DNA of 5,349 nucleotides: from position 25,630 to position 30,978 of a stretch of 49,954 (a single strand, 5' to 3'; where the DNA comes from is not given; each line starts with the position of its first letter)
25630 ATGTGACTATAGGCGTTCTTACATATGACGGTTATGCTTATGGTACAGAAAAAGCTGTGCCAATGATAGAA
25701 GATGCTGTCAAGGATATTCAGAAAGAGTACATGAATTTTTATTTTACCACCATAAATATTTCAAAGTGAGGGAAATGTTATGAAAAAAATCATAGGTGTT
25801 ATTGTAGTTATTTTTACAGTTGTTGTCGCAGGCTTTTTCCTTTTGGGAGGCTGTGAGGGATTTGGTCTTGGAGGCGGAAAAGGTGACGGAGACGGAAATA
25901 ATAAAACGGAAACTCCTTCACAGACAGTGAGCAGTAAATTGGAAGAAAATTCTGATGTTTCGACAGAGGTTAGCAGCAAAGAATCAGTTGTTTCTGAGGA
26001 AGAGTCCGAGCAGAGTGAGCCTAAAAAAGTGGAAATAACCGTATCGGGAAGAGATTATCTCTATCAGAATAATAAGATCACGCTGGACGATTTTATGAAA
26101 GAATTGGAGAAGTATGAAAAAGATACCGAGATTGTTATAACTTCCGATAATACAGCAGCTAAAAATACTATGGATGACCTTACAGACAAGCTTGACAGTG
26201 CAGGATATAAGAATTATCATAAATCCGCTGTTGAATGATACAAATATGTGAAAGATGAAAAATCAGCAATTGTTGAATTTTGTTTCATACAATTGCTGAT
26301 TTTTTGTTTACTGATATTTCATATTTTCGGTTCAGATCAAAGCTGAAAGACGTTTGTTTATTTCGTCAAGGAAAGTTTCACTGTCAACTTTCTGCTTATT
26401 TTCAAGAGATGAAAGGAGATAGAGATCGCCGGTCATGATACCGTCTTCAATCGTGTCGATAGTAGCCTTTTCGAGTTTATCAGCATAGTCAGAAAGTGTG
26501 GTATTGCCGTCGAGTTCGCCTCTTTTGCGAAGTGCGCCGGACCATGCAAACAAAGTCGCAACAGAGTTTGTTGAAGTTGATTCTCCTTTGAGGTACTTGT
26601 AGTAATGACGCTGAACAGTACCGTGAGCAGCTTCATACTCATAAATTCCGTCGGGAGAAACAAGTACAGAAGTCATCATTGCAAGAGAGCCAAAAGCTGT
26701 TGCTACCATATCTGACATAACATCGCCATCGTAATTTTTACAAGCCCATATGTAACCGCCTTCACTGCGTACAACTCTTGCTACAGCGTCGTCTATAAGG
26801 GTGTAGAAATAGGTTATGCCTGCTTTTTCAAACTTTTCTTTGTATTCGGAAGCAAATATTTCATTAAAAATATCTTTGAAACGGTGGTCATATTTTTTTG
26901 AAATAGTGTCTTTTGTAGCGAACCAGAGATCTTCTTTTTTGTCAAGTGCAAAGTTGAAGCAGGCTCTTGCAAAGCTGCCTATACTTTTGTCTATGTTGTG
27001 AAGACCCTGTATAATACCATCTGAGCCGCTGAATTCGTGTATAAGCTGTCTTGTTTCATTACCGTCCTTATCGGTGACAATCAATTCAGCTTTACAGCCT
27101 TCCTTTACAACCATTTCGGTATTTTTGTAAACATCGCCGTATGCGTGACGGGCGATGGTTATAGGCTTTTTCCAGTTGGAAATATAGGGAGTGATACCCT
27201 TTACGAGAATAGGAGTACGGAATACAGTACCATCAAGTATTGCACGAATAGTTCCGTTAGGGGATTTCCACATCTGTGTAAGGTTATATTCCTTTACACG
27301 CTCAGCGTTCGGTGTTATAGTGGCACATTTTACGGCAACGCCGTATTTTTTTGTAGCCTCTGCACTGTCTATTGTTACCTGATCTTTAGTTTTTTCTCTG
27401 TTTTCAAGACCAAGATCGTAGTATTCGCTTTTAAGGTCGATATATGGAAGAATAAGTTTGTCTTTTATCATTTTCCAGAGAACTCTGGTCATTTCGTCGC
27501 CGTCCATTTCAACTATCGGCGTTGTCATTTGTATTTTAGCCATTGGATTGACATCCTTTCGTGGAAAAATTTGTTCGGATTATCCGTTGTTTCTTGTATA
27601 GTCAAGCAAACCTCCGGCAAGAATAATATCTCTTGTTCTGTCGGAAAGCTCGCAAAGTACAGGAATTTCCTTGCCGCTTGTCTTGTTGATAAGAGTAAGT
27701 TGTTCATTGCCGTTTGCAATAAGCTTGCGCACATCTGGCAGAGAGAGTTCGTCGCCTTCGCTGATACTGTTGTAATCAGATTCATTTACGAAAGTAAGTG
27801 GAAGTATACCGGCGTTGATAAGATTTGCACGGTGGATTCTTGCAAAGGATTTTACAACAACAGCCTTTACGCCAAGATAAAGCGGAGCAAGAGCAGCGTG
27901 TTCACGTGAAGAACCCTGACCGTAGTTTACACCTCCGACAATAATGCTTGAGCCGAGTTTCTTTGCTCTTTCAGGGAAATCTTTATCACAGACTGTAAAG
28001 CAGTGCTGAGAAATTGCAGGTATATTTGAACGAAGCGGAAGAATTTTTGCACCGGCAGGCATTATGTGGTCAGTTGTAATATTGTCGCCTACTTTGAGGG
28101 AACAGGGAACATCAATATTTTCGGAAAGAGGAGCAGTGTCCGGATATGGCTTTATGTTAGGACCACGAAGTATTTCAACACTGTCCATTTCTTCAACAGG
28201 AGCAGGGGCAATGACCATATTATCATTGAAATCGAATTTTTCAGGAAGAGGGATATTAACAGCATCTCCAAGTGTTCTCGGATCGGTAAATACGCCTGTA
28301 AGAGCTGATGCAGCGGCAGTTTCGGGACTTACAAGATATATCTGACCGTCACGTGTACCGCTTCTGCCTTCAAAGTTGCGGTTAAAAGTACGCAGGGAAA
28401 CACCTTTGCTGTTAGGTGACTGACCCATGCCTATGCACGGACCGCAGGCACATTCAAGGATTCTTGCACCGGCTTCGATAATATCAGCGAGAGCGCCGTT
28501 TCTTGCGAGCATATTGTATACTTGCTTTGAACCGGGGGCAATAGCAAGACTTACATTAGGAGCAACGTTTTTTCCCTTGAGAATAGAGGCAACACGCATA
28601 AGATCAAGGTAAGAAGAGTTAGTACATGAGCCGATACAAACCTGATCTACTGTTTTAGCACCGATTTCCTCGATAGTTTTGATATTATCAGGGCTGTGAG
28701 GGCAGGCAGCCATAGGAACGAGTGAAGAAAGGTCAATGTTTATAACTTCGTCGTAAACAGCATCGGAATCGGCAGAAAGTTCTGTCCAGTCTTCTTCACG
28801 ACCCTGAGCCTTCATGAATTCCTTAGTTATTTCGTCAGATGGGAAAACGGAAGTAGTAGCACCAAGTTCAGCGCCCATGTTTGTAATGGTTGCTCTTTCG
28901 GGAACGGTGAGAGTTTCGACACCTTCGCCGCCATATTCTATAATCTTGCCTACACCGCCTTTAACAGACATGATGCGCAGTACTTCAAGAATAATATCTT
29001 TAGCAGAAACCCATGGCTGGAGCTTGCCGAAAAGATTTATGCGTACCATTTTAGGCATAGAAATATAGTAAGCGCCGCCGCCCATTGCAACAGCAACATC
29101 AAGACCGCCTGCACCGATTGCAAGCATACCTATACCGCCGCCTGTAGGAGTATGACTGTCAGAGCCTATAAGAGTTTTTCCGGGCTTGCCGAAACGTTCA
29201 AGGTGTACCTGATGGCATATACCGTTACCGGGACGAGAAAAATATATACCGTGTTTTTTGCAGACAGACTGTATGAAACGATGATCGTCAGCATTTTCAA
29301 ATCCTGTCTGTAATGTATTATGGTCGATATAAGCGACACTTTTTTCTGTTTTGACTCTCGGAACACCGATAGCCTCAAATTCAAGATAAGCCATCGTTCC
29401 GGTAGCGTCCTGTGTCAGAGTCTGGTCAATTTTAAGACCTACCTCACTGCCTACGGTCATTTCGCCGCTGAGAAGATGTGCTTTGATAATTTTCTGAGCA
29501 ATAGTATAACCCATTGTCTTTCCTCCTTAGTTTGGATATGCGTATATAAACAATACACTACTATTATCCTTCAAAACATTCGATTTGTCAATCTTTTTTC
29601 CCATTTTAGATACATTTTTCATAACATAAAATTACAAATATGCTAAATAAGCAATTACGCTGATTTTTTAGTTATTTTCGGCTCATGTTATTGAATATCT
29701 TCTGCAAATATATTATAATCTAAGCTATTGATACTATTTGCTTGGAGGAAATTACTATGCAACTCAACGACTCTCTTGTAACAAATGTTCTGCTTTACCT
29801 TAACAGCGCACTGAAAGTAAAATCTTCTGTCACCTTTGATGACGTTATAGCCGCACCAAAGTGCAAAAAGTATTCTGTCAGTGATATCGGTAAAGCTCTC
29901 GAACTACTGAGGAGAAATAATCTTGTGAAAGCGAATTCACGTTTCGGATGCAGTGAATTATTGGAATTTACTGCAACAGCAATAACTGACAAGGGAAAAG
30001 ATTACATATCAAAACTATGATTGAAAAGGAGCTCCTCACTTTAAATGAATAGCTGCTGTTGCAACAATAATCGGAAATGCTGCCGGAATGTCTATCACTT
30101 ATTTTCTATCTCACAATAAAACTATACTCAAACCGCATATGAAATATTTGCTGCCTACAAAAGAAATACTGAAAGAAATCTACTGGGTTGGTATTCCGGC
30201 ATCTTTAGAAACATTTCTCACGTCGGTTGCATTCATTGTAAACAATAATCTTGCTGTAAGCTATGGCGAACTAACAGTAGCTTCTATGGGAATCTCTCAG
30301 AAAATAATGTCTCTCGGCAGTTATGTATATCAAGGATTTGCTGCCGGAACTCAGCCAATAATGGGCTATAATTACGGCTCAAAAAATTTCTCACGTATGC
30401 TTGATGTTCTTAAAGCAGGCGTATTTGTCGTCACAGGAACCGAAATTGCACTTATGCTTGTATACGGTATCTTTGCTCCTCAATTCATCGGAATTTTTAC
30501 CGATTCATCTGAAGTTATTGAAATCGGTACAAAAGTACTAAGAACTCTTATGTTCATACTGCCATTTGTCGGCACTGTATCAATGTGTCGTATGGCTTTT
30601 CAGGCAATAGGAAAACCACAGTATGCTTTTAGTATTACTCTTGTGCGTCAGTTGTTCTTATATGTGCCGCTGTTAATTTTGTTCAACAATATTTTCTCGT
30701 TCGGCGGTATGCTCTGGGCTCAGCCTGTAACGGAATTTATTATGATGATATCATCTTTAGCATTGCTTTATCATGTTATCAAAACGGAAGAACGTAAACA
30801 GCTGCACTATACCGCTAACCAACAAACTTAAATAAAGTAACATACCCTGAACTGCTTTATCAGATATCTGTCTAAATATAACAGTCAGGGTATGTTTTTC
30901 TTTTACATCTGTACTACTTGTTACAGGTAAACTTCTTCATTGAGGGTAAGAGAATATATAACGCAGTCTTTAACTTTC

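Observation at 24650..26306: Stand-alone MotA/ExbB-like, ExbD/TolR-like and lipoprotein operon in an apparently monoderm genome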

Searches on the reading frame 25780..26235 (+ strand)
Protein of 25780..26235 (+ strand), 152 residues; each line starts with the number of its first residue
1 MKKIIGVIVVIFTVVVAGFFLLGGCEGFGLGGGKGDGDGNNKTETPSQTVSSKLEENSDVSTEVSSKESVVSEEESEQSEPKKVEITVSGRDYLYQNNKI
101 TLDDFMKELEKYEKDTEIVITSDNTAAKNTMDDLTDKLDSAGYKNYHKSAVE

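Call 3: search_protein_families(library=pfam, proteins=[window:25780-26235:+], max_evalue=1)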
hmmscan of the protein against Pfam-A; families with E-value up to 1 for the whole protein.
window:25780-26235:+ (152 aa): 5 families
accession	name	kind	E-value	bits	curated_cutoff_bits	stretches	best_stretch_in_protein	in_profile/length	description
PF02472.21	ExbD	-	0.00034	21.1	25.4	1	71-146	47-121/128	Biopolymer transport protein ExbD/TolR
PF24381.1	DUF7537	-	0.0071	16.3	31.7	1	11-76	2-66/258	Family of unknown function (DUF7537)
PF24203.1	Phage_ProQ_C_like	-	0.049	14.7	27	1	71-141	13-88/112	Phage ProQ C-terminal-like domain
PF01591.24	6PF2K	-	0.077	12.8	27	1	68-120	130-180/223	6-phosphofructo-2-kinase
PF04774.20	HABP4_PAI-RBP1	-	0.54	11.5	21.8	1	44-113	35-103/115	Hyaluronan / mRNA binding family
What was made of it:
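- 26026..26229 (+): g3 C-terminal ExbD/TolR-type globular domain (residues 83-150). PF02472 profile 47-121 (call 3).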

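Call 4: search_protein_families(library=ncbifam, proteins=[window:25780-26235:+], max_evalue=1)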
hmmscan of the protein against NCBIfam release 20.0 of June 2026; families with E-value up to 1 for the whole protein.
window:25780-26235:+ (152 aa): 9 families
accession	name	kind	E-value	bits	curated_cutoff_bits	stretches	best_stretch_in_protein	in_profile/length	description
TIGR02804.1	ExbD_2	equivalog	1.8e-05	25.1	123.45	1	74-146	42-115/121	TonB system transport protein ExbD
NF042930.1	EF0163_fam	equivalog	0.00041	19.9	65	1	11-113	2-82/165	EF0163 family protein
TIGR02522.1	pilus_cpaD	subfamily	0.0072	16.2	94.45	1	78-144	38-104/198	CpaD family pilus assembly lipoprotein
NF008429.0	PRK11267.1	equivalog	0.012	15.6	216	1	82-144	62-128/141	TonB system transport protein ExbD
NF041548.1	PssE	equivalog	0.038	13.9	120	1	71-121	14-64/146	PssE/Cps14G family polysaccharide biosynthesis glycosyltransferase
NF009548.0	PRK12938.1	equivalog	0.048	13.4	472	1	52-143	43-132/246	3-ketoacyl-ACP reductase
TIGR03972.1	rSAM_TYW1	equivalog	0.055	12.6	317.95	1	43-121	81-154/297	4-demethylwyosine synthase TYW1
NF042931.1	SAG1386_EF1546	equivalog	0.13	12.3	80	1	4-94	30-120/158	SAG1386/EF1546 family surface-associated protein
TIGR04153.1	cyanosortA_assc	subfamily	0.19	11.7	100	1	73-142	21-87/185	cyanoexosortase A system-associated protein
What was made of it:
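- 26026..26229 (+): TIGR02804 at E 1.8e-5 (call 4).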

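Call 5: search_protein_families(library=padloc, proteins=[window:25780-26235:+], max_evalue=1)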
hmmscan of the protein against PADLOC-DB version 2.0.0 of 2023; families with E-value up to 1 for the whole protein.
window:25780-26235:+ (152 aa): 0 families

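Call 26: find_homologous_proteins(query=window:25780-26235:+)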
Query window:25780-26235:+ (152 aa): 17 proteins with E <= 0.001 among 82 candidates.
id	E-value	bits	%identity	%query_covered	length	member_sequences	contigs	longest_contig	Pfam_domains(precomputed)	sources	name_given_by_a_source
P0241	2.0e-89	315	99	100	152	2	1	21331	-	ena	-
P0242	2.8e-89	314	99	100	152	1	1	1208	-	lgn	-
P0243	3.3e-56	207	59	78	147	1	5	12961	PF02472.22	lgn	-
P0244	4.9e-38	148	54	97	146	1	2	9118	-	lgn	-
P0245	7.4e-37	145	49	97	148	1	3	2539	-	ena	-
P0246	1.2e-34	137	45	97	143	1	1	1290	-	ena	-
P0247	4.8e-34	135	51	97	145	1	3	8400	PF02472.22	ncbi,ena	-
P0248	9.5e-34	135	44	97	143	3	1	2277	-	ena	-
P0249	8.3e-33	131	45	97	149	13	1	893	-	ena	-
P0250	3.4e-27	113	49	99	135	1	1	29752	-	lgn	-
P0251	8.7e-25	105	47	99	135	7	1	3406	-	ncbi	-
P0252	3.5e-24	104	42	97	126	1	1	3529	-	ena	-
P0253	5.8e-24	103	46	82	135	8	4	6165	-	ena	-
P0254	2.5e-23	101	60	48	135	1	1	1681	-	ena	-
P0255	2.5e-23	101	47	82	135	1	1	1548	-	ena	-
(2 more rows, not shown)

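Call 29: search_solved_structures(query=A2, max_evalue=1, show_alignments=2)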
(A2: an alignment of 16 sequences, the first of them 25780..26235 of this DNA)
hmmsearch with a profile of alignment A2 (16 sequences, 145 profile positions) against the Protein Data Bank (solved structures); distinct sequences matched with E-value up to 1: 3.
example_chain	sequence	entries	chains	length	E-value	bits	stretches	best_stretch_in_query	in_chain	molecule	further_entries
2mn7_A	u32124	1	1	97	0.013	19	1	8-74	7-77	Sec-independent protein translocase protein TatA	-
2mn6_B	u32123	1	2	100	0.014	19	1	8-74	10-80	Sec-independent protein translocase protein TatA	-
9e07_F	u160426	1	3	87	0.29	14.7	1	13-77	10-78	Sec-independent protein translocase protein TatA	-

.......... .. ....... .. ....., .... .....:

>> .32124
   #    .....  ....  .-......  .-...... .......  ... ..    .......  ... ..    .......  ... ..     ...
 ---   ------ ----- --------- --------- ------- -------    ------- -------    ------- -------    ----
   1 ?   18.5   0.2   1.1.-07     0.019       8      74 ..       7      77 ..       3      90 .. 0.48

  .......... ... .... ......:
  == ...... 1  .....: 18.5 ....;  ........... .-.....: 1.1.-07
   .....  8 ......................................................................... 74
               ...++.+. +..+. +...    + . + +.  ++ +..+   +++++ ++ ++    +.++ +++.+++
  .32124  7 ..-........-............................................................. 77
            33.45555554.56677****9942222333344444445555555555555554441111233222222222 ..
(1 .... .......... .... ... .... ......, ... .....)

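Call 36: predict_structure(alignment_id=A2)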
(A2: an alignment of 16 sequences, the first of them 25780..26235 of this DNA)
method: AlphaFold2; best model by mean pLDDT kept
length: 152 residues; sequences in the alignment: 16
mean_pLDDT: 68.9   pTM: 0.46
mean pLDDT of the five models: 68.9, 67.7, 66.7, 64.2, 62.3
residues with pLDDT >= 90: 56; 70-90: 25; 50-70: 17; < 50: 54
segments of 3 or more residues with pLDDT < 50: 27-43, 46-80
pLDDT, mean of each block of 10 residues (from residue 1): 65 77 52 43 46 38 35 36 88 94 94 91 92 95 91 58
secondary structure, 60 per line:
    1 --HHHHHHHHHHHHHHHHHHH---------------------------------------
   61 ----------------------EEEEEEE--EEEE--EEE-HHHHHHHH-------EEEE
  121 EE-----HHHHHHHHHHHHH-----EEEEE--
elements in order: H3-21 E83-89 E92-95 E98-100 H102-109 E117-122 H128-140 E146-150
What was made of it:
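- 25855..26025 (+): g3 Gly-rich juxtamembrane stretch followed by an acidic, Ser-rich disordered linker (residues 26-82). pLDDT below 50 for residues 27-80 (call 36).
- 26026..26229 (+): pLDDT above 90 (call 36).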

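Call 39: fold_search(model_id=the predicted structure, library=pdb)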
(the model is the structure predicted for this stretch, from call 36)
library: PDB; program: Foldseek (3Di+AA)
matches with E <= 10: 643; with E <= 0.001: 3
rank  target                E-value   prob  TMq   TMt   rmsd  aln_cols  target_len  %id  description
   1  8p9r_A                6.6e-04  1.00  0.41  0.79   1.9        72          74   25  Structure of the periplasmic domain of ExbD from E. coli in complex with TonB (released 2023-09-06)
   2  8vgd_B                8.6e-04  1.00  0.41  0.81   1.9        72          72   25  Complex of ExbD with D-box peptide: Tetragonal form (released 2024-02-14)
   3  8p9r_B                8.6e-04  1.00  0.41  0.80   1.9        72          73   25  Structure of the periplasmic domain of ExbD from E. coli in complex with TonB (released 2023-09-06)
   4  8vgc_A                1.3e-03  1.00  0.40  0.76   2.1        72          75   25  Complex of ExbD with D-box peptide: Orthorhombic form (released 2024-02-14)
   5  8pek_MODEL_1_A        3.2e-03  1.00  0.42  0.64  12.5        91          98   20  Structure of the dimeric, periplasmic domain of ExbD (released 2023-09-06)
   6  2pfu_MODEL_1_A        7.8e-03  1.00  0.38  0.54   9.3        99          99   22  NMR structure determination of the periplasmic domain of ExbD from E.coli (released 2007-10-23)
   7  5by4                  1.8e-02  1.00  0.37  0.51  11.5       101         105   14  Structure and function of the Escherichia coli Tol-Pal stator protein TolR (released 2015-09-16)
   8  2z1j                  2.2e-01  0.25  0.21  0.22   8.5       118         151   14  Crystal structure of E.coli RNase HI surface charged mutant(Q4R/T40E/Q72H/Q76K/Q80E/T92K/Q105K/Q113R/Q115K/N143K/T145K) (released 2007-11-13)
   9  1wsj_C                2.3e-01  0.28  0.23  0.23   8.1       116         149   18  Crystal structure of E.coli RNase HI active site mutant (K87A/H124A) (released 2004-11-23)
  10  1wsj_G                2.5e-01  0.51  0.26  0.27   6.6       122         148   17  Crystal structure of E.coli RNase HI active site mutant (K87A/H124A) (released 2004-11-23)
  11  5xyu_K                3.2e-01  0.33  0.27  0.33   5.1       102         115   12  Small subunit of Mycobacterium smegmatis ribosome (released 2017-09-27)
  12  1wsj_D                3.4e-01  0.33  0.24  0.24   7.9       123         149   17  Crystal structure of E.coli RNase HI active site mutant (K87A/H124A) (released 2004-11-23)
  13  2wte_A                3.9e-01  0.85  0.34  0.25   2.5        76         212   12  The structure of the CRISPR-associated protein, Csa3, from Sulfolobus solfataricus at 1.8 angstrom resolution. (released 2010-09-22)
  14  6gzq_K2               5.4e-01  0.63  0.33  0.41   4.4       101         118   11  T. thermophilus hibernating 70S ribosome (released 2018-10-24)
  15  7ooc_J                5.8e-01  0.60  0.33  0.42   4.3       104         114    9  Mycoplasma pneumoniae 30S subunit of ribosomes in chloramphenicol-treated cells (released 2022-05-25)
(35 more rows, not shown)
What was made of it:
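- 26026..26229 (+): Foldseek top hits are E. coli ExbD periplasmic domain 8p9r and 8vgd (TM 0.79-0.81, rmsd 1.9 Å, 25% identity), then TolR 5by4 (call 39).
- On ExbD/TolR (PF02472): For g3: TM 0.79-0.81 and rmsd 1.9 Å to E. coli ExbD; TolR is also hit (call 39).
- The modelled domain superposes on E. coli ExbD at TM 0.8 and rmsd 1.9 Å, and also on TolR (call 39). The closest structural match of g3 is ExbD bound to TonB (call 39).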

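Call 69: search_protein_families(library=pfam, alignment_id=A2, max_evalue=0.01)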
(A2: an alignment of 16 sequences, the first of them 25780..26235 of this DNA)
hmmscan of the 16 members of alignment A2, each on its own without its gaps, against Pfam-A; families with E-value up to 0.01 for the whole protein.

A. member 1, window:25780-26235:+ (152 aa): 2 families
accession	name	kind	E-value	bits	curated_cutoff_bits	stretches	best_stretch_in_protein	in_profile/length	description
PF02472.21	ExbD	-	0.00034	21.1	25.4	1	71-146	47-121/128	Biopolymer transport protein ExbD/TolR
PF24381.1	DUF7537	-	0.0071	16.3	31.7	1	11-76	2-66/258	Family of unknown function (DUF7537)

B. families by the number of members that match (of 16 scanned): 4 families
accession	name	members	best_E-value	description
PF02472.21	ExbD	14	3.6e-07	Biopolymer transport protein ExbD/TolR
PF16118.10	DUF4834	6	0.00038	Domain of unknown function (DUF4834)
PF24381.1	DUF7537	1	0.0071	Family of unknown function (DUF7537)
PF13800.11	Sigma_reg_N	1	0.0076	Sigma factor regulator N-terminal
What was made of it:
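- Checked: Fourteen of 16 relatives hit it, best 3.6e-7 (call 69).
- Fourteen of 16 relatives hit PF02472 (call 69).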

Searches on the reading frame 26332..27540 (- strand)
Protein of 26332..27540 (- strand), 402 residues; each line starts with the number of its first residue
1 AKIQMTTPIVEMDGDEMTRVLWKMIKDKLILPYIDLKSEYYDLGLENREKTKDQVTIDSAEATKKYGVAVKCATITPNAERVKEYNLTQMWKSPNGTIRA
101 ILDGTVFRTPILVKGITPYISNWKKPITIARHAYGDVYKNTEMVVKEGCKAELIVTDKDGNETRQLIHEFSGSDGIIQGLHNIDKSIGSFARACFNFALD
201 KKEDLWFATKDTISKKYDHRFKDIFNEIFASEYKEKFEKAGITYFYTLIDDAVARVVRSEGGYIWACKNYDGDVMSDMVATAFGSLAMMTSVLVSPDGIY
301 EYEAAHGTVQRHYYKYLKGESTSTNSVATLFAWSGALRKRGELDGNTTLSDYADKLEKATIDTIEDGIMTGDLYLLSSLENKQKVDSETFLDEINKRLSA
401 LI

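Call 33: search_protein_families(library=pfam, proteins=[window:26332-27540:-], max_evalue=0.00001)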
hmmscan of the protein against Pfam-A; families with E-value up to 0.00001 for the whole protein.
window:26332-27540:- (402 aa): 1 family
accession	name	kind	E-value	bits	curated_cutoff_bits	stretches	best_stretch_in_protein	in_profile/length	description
PF00180.25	Iso_dh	-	5e-55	187.6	27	1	6-393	3-347/348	Isocitrate/isopropylmalate dehydrogenase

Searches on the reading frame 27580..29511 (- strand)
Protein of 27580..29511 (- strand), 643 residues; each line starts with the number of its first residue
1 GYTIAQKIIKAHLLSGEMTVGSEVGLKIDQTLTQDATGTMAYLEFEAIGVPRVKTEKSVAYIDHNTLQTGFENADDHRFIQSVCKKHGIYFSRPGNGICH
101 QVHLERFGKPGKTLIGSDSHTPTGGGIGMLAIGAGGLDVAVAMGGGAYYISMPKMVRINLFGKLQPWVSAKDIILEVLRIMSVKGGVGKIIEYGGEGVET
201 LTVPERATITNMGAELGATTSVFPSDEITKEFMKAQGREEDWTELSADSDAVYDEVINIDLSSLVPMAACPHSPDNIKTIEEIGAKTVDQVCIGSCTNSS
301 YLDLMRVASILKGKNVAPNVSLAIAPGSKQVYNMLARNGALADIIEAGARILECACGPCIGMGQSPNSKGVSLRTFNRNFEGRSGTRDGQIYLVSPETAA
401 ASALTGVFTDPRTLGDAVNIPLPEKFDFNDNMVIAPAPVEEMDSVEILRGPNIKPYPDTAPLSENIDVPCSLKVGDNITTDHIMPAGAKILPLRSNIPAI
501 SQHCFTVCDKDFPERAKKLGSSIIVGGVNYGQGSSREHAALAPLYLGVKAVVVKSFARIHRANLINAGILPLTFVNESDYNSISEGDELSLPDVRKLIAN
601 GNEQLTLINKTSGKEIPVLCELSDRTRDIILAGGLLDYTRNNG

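Call 33: search_protein_families(library=pfam, proteins=[window:27580-29511:-], max_evalue=0.00001)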
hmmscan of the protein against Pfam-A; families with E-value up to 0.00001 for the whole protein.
window:27580-29511:- (643 aa): 2 families
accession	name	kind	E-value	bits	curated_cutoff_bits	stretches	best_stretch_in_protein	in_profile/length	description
PF00330.25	Aconitase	-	1.6e-112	377.3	28.7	2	7-282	2-305/463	Aconitase family (aconitate hydratase)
PF00694.25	Aconitase_C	-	2.8e-23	83.1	22.8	1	517-576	70-130/131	Aconitase C-terminal domain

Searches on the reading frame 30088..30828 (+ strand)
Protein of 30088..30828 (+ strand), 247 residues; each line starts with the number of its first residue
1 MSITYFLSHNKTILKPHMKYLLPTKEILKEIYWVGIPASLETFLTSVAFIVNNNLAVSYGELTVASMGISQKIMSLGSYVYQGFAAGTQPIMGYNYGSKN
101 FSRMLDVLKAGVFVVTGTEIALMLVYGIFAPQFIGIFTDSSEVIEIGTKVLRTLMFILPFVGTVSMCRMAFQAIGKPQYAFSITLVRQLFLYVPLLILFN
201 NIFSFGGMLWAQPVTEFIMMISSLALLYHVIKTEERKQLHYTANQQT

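Call 33: search_protein_families(library=pfam, proteins=[window:30088-30828:+], max_evalue=0.00001)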
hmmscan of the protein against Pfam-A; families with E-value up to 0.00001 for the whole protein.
window:30088-30828:+ (247 aa): 1 family
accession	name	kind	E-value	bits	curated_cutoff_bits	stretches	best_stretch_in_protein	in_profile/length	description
PF01554.23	MatE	-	2.9e-22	79.5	24.9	1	37-195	1-158/161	MatE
